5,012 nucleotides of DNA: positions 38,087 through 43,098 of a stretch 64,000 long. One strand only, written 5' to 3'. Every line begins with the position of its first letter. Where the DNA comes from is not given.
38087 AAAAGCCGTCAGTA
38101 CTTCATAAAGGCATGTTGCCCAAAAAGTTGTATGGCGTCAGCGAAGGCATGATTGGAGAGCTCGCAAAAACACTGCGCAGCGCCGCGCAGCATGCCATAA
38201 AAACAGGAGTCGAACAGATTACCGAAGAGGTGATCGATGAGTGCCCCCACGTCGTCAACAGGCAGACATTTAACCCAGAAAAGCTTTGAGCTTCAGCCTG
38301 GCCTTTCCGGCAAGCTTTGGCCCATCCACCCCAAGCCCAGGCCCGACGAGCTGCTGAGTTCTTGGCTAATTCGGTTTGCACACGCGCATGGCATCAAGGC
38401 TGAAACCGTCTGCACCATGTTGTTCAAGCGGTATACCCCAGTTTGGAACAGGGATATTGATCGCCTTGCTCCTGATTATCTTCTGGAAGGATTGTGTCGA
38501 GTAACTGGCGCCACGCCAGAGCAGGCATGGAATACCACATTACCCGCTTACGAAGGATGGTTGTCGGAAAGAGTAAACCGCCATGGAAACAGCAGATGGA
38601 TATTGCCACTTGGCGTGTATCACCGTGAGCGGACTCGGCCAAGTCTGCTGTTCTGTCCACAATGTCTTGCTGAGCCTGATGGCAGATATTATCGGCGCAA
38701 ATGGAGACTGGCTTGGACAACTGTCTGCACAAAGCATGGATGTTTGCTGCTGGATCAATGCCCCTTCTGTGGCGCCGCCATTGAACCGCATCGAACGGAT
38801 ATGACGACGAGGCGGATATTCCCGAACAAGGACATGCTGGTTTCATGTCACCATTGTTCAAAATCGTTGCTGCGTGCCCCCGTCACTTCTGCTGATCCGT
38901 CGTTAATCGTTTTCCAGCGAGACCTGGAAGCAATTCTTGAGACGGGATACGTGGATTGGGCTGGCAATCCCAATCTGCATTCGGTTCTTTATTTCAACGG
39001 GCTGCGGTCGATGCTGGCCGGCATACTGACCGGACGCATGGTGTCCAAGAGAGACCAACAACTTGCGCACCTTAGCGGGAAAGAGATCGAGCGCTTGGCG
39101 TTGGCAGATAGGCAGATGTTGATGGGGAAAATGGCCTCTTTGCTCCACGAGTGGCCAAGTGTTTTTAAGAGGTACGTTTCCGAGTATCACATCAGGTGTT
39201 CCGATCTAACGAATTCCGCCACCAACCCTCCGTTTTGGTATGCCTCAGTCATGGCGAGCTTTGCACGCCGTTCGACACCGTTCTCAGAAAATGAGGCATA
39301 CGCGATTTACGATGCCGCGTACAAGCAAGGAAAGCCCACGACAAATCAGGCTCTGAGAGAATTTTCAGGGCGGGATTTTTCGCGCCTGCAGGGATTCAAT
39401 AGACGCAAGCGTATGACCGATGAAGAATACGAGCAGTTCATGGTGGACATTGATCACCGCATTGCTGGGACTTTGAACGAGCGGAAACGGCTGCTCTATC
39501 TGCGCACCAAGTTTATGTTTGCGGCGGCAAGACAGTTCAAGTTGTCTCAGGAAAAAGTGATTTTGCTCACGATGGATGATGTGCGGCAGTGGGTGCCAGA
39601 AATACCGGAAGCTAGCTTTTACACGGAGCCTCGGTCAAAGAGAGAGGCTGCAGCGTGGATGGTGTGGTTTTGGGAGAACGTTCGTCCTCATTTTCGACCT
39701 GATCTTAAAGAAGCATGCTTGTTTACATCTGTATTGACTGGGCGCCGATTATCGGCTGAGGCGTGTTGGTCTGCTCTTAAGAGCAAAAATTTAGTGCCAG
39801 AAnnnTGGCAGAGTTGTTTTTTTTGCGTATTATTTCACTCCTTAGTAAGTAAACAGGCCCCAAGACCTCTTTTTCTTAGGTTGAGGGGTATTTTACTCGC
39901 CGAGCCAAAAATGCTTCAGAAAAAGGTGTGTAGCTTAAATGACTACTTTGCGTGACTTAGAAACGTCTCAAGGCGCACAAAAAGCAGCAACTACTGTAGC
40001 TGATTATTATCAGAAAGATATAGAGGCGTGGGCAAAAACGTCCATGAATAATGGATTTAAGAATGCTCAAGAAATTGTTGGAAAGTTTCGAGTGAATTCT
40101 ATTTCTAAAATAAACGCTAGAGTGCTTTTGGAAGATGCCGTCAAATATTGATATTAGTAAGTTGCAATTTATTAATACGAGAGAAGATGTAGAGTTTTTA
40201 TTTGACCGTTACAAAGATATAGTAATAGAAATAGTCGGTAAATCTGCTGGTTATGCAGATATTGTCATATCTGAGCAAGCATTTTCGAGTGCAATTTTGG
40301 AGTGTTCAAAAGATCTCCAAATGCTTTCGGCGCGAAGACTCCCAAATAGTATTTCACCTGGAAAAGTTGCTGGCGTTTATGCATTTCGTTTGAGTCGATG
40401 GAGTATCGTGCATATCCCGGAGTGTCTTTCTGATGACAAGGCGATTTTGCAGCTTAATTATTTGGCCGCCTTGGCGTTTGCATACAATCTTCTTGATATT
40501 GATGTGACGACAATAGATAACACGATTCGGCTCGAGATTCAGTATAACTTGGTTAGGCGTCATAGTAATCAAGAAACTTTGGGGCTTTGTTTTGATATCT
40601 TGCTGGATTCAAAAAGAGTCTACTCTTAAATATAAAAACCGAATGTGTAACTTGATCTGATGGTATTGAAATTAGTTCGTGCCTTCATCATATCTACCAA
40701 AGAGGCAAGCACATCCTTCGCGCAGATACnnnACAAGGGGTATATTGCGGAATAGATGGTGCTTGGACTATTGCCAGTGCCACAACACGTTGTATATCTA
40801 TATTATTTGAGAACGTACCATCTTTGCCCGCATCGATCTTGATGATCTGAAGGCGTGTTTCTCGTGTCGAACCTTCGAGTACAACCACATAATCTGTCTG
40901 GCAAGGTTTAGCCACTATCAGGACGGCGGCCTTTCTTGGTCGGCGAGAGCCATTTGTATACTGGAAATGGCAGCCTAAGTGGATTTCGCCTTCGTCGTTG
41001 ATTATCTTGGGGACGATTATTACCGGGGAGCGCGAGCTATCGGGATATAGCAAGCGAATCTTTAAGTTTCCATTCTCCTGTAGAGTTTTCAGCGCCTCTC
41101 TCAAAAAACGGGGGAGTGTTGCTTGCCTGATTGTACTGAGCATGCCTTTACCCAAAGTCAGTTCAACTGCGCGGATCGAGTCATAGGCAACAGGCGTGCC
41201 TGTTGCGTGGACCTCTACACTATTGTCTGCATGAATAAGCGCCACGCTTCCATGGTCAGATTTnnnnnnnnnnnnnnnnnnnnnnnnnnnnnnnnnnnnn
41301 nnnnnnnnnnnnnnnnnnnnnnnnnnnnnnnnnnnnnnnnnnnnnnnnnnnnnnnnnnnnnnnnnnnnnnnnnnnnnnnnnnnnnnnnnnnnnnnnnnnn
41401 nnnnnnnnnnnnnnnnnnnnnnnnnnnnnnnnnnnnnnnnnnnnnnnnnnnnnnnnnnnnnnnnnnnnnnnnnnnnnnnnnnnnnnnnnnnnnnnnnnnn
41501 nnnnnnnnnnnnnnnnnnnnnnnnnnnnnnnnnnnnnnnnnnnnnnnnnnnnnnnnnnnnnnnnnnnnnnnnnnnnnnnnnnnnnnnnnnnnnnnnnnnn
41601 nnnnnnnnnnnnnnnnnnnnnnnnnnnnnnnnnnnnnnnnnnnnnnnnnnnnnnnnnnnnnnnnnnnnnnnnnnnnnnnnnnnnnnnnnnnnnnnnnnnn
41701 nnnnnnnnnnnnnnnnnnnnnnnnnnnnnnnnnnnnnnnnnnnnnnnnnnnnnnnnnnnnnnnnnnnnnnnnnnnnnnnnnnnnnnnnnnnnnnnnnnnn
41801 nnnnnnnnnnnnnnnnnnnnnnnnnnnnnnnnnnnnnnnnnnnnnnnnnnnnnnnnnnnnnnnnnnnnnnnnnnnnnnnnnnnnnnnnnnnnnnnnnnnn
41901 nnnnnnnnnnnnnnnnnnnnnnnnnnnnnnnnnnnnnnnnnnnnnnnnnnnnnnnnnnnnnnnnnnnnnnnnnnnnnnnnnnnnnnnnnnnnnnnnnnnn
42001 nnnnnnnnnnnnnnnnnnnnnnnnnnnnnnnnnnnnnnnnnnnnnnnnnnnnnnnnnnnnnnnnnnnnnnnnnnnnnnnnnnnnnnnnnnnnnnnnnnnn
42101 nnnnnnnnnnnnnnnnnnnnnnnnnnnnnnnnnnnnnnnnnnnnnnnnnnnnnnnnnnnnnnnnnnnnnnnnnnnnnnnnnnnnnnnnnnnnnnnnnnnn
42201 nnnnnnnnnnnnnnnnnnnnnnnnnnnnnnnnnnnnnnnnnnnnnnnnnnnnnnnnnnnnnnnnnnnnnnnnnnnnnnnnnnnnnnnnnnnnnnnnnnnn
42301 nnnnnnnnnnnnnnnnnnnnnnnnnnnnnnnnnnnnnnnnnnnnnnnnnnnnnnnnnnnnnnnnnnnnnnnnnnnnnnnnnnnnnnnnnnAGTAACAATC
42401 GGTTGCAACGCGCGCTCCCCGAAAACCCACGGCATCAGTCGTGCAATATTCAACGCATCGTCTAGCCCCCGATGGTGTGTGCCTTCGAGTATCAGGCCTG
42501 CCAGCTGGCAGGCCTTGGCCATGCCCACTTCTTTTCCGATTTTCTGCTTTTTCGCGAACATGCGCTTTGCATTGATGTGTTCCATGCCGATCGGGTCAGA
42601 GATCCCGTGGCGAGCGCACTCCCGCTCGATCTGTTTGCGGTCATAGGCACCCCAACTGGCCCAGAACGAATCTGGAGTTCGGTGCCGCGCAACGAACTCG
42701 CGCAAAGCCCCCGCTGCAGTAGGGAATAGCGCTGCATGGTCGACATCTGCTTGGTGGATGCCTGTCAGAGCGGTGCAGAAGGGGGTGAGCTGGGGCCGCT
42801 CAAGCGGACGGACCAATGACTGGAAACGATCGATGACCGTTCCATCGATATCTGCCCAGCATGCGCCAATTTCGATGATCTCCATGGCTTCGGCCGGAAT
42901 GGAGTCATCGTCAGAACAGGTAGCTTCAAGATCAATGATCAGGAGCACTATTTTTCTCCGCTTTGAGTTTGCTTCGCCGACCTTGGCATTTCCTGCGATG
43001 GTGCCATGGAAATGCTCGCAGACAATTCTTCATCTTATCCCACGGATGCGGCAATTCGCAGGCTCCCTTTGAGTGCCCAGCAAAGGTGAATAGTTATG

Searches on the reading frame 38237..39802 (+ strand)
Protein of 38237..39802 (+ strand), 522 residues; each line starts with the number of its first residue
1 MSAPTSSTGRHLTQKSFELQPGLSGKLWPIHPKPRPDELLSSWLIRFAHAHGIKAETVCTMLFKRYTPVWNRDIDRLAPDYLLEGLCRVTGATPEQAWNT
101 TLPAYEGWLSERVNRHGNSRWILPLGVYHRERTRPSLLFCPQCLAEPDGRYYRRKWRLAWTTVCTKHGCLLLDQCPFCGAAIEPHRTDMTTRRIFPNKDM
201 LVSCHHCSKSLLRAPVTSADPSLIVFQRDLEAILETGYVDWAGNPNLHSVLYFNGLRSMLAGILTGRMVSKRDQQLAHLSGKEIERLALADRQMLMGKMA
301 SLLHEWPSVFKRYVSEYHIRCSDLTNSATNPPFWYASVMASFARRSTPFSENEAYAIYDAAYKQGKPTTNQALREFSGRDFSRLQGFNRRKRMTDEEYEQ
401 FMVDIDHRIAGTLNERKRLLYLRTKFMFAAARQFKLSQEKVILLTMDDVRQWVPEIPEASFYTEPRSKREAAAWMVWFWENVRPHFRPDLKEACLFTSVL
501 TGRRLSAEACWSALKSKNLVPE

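Call 6: search_protein_families(library=pfam, proteins=[window:38237-39802:+], max_evalue=0.01)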
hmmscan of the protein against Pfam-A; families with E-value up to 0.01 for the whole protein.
window:38237-39802:+ (522 aa): 1 family
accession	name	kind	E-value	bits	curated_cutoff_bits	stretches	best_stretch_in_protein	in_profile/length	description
PF06527.16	TniQ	-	1.8e-30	106.9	27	1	29-171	1-142/142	TniQ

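Call 8: search_protein_families(library=ncbifam, proteins=[window:38237-39802:+], max_evalue=0.01)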
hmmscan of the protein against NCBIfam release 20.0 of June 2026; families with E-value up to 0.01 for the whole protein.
window:38237-39802:+ (522 aa): 0 families

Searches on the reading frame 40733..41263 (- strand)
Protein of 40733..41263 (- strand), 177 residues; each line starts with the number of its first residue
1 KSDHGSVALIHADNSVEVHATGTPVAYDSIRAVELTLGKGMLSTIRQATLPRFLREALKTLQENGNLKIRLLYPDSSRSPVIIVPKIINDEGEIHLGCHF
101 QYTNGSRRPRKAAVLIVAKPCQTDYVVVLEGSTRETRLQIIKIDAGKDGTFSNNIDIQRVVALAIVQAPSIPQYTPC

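Call 77: predict_structure(alignment_id=A4)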
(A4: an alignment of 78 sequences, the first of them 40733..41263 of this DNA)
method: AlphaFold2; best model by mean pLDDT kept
length: 177 residues; sequences in the alignment: 78
mean_pLDDT: 85.5   pTM: 0.81
mean pLDDT of the five models: 85.5, 82.8, 82.4, 82.2, 82.0
residues with pLDDT >= 90: 100; 70-90: 46; 50-70: 26; < 50: 5
segments of 3 or more residues with pLDDT < 50: none
pLDDT, mean of each block of 10 residues (from residue 1): 68 85 68 80 70 95 91 89 94 94 96 95 95 95 84 90 89 53
secondary structure, 60 per line:
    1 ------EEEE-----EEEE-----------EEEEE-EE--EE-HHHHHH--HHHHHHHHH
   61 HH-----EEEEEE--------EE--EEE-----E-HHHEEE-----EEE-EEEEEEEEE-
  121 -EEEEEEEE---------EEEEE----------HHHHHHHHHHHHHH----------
elements in order: E7-10 E16-19 E31-35 H44-49 H52-62 E68-73 E86-88 E99-101 E107-109 E111-119 E122-129 E139-143 H154-167

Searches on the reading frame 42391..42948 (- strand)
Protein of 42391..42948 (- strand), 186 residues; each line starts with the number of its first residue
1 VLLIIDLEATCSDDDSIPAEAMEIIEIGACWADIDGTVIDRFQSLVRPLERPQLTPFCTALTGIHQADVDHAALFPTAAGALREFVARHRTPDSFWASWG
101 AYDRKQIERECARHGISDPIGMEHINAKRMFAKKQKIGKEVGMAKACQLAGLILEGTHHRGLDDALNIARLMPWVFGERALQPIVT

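Call 6: search_protein_families(library=pfam, proteins=[window:42391-42948:-], max_evalue=0.01)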
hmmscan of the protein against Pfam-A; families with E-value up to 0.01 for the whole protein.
window:42391-42948:- (186 aa): 2 families
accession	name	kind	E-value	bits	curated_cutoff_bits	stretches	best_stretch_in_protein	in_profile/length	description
PF00929.31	RNase_T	-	1.6e-19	71.5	24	1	3-171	1-163/164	Exonuclease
PF16473.11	Rv2179c-like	-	1e-05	25.8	27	1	20-172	14-173/177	3'-5' exoribonuclease Rv2179c-like domain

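Call 8: search_protein_families(library=ncbifam, proteins=[window:42391-42948:-], max_evalue=0.01)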
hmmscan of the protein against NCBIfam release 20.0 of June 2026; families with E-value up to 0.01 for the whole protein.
window:42391-42948:- (186 aa): 11 families
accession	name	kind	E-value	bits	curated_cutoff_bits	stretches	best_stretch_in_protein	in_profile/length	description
NF005838.0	PRK07748.1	equivalog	1.3e-23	83.6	169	1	2-176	6-177/207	3'-5' exonuclease KapD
NF005226.0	PRK06722.1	equivalog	1.4e-13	50.6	290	1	20-181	23-183/281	exonuclease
NF005907.0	PRK07883.1-5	equivalog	1.8e-10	39.8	454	1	3-165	31-181/584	DEDD exonuclease domain-containing protein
NF006316.0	PRK08517.1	equivalog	2.8e-10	39.9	247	1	3-172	73-226/270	3'-5' exonuclease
NF005905.0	PRK07883.1-3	equivalog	1e-08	34.3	508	1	3-166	27-178/581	DEDD exonuclease domain-containing protein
NF005981.0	PRK08074.1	equivalog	1.1e-08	33.6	789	1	3-116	6-108/931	ATP-dependent DNA helicase DinG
NF005906.0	PRK07883.1-4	equivalog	1.4e-07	30.3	495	1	4-118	10-112/563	DEDD exonuclease domain-containing protein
TIGR01407.1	dinG_rel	hypoth_equivalog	6.5e-07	28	547.7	1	4-86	4-78/889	putative DnaQ family exonuclease/DinG family helicase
NF001688.0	PRK00448.1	equivalog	1.1e-06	26.5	873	1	5-172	428-581/1445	PolC-type DNA polymerase III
NF005836.0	PRK07740.1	equivalog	0.00011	21.8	261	1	3-171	62-218/244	hypothetical protein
NF004963.0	PRK06309.1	equivalog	0.00025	20.7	245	1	20-173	17-160/232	DNA polymerase III subunit epsilon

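Call 9: search_protein_families(library=padloc, proteins=[window:42391-42948:-], max_evalue=0.01)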
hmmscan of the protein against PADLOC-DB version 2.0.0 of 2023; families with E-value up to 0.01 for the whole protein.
window:42391-42948:- (186 aa): 3 families
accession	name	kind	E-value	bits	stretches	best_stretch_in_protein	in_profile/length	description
PDLC01247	DEDDh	-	7.4e-12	44.1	1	3-172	1-138/139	"CAS-I,CAS-II,CAS-III,CAS-IV,CAS-V,CAS-VI; associated"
PDLC05027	PDC-S48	-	2.6e-10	37.9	1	4-173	8-164/411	-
PDLC05028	PDC-S48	-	5.3e-06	23.3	1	4-82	22-92/512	-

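Call 80: search_solved_structures(query=window:42391-42948:-, max_evalue=0.001)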
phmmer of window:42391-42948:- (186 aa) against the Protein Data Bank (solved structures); distinct sequences matched with E-value up to 0.001: 7.
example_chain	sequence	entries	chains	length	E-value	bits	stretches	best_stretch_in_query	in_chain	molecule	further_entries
1w0h_A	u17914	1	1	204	7.3e-14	55.5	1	2-172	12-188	3'-5' EXONUCLEASE ERI1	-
4l8r_B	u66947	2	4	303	2.3e-13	53.9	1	2-172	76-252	3'-5' exoribonuclease 1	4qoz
1zbu_A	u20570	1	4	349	3.8e-13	53.1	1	2-172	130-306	3'-5' exonuclease ERI1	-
7k05_A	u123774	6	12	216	1.5e-12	51.2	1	2-173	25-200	ERI1 exoribonuclease 3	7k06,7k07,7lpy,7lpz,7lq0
2xri_A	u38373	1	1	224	1.7e-12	51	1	2-173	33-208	ERI1 EXORIBONUCLEASE 3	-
1zbh_A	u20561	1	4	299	2.4e-12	50.5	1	2-172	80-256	3'-5' exonuclease ERI1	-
7n8v_A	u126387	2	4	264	6.1e-12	49.2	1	2-73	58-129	ERI1 exoribonuclease 2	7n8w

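Call 91: find_related_loci(query=window:42391-42948:-, collection=metagenome_contigs, flank=5000)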
Query window:42391-42948:- (186 aa) in metagenome_contigs; peptide patterns used: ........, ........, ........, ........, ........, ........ (x = any residue, [..] = any of these).
330 stretches matched a pattern; 7 encode a relative of the query (tblastn E <= 1e-3); 7 distinct loci.
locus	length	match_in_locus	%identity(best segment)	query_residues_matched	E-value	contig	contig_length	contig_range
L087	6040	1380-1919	61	2-181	7e-78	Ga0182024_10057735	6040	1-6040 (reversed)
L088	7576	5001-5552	58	3-186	4e-72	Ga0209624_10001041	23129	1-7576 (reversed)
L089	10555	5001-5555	56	2-186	3e-72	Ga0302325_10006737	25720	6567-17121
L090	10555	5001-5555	56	2-186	3e-72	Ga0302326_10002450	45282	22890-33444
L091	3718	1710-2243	59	2-179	9e-72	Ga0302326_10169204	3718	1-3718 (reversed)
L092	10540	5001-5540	59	2-181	4e-68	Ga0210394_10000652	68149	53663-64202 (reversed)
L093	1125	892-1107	63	1-72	2e-25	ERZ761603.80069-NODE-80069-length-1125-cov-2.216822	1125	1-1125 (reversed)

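Call 94: search_protein_families(library=pfam, proteins=[L092:789-1304:+, L092:1238-4042:+, L092:4279-4854:-, L092:4971-5564:+, L092:5808-6722:+, L092:5736-6827:-, L092:6957-7814:-, L092:7786-8658:-, L092:7891-8790:+, L092:8803-9414:+], max_evalue=0.001)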
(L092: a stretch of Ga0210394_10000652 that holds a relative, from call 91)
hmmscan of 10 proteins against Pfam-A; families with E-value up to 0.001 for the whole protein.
L092:789-1304:+ (172 aa): 0 families

L092:1238-4042:+ (935 aa): 0 families

L092:4279-4854:- (192 aa): 1 family
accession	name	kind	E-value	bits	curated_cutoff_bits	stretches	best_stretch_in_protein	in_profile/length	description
PF03729.18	DUF308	-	9.7e-22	77.5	25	2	25-94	1-72/73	Short repeat of unknown function (DUF308)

L092:4971-5564:+ (198 aa): 2 families
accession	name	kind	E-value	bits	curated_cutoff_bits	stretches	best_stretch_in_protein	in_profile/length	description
PF00929.31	RNase_T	-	6.2e-19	69.6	24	1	12-180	1-163/164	Exonuclease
PF16473.11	Rv2179c-like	-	6.6e-06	26.4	27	1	29-180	14-172/177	3'-5' exoribonuclease Rv2179c-like domain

L092:5808-6722:+ (305 aa): 2 families
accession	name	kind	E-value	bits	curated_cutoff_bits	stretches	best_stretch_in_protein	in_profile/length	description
PF12762.13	DDE_Tnp_IS1595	-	2.9e-24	86.2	27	1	140-274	5-153/153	ISXO2-like transposase domain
PF12760.12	Zn_ribbon_IS1595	-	1.5e-13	50.9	25.4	1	13-65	1-46/46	Transposase zinc-ribbon domain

L092:5736-6827:- (364 aa): 0 families

L092:6957-7814:- (286 aa): 0 families

L092:7786-8658:- (291 aa): 0 families

L092:7891-8790:+ (300 aa): 3 families
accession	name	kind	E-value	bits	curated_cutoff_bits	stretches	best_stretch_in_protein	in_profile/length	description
PF12762.13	DDE_Tnp_IS1595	-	7.4e-25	88.2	27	1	134-267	5-153/153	ISXO2-like transposase domain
PF12760.12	Zn_ribbon_IS1595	-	7.4e-15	55.1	25.4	1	10-58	2-45/46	Transposase zinc-ribbon domain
PF09723.15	Zn_ribbon_8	-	0.00045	20.6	34.4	0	51-64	6-19/41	Zinc ribbon domain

L092:8803-9414:+ (204 aa): 0 families
